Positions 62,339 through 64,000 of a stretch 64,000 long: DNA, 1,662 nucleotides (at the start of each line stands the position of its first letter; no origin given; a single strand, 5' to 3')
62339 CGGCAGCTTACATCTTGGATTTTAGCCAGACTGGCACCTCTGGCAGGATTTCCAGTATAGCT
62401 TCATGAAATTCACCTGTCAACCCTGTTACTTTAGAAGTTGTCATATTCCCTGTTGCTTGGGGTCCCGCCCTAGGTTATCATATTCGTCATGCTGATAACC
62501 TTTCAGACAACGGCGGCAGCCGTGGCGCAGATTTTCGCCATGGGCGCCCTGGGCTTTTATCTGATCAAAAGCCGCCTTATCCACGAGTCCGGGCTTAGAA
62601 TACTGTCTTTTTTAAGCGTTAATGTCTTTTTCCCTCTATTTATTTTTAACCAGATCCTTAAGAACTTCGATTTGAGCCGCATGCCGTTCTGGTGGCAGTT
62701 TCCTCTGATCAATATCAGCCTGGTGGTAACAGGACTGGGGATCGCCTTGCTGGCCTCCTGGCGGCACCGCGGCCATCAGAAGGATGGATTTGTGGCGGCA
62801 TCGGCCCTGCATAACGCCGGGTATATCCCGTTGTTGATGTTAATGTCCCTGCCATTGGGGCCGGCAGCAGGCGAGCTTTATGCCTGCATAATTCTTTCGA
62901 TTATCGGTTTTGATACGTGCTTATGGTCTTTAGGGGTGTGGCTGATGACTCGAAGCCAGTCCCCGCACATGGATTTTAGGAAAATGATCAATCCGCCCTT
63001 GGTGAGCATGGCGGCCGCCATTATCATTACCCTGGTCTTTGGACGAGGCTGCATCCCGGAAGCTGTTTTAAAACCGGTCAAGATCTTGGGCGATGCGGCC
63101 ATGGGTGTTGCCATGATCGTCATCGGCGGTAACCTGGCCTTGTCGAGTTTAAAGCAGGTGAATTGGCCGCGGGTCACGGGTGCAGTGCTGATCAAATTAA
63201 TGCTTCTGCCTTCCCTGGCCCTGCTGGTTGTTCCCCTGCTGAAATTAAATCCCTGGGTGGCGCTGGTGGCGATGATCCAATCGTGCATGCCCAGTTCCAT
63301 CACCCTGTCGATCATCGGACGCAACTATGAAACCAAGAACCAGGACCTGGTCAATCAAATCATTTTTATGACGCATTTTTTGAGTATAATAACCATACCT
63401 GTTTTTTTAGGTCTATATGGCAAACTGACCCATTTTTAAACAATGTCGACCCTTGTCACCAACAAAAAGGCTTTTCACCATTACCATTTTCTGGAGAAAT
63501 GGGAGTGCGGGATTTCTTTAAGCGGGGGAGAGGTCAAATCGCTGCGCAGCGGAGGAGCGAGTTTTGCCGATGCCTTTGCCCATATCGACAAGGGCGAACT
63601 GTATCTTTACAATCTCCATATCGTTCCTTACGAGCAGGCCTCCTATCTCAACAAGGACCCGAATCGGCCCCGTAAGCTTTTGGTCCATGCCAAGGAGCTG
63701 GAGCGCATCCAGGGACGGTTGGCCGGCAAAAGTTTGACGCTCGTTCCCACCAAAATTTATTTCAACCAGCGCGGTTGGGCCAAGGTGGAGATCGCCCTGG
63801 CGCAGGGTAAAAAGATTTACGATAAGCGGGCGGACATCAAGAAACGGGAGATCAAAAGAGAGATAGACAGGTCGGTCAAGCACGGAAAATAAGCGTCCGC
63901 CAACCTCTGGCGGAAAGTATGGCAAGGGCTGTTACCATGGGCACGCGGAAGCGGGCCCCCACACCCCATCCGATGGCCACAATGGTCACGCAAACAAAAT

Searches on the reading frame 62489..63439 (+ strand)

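Call 74: search_protein_families(library=pfam, proteins=[window:62489-63439:+], max_evalue=0.001)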
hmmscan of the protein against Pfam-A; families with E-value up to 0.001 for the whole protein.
window:62489-63439:+ (316 aa): 1 family
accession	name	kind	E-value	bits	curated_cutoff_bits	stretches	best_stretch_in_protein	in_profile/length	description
PF03547.23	Mem_trans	-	7.1e-28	97.6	25.7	2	161-306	196-342/343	Membrane transport protein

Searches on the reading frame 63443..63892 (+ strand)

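Call 74: search_protein_families(library=pfam, proteins=[window:63443-63892:+], max_evalue=0.001)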
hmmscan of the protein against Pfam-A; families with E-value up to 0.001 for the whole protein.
window:63443-63892:+ (149 aa): 1 family
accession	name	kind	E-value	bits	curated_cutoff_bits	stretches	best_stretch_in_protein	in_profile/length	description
PF01668.23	SmpB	-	1.8e-55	187.3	27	1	5-146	2-142/143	SmpB protein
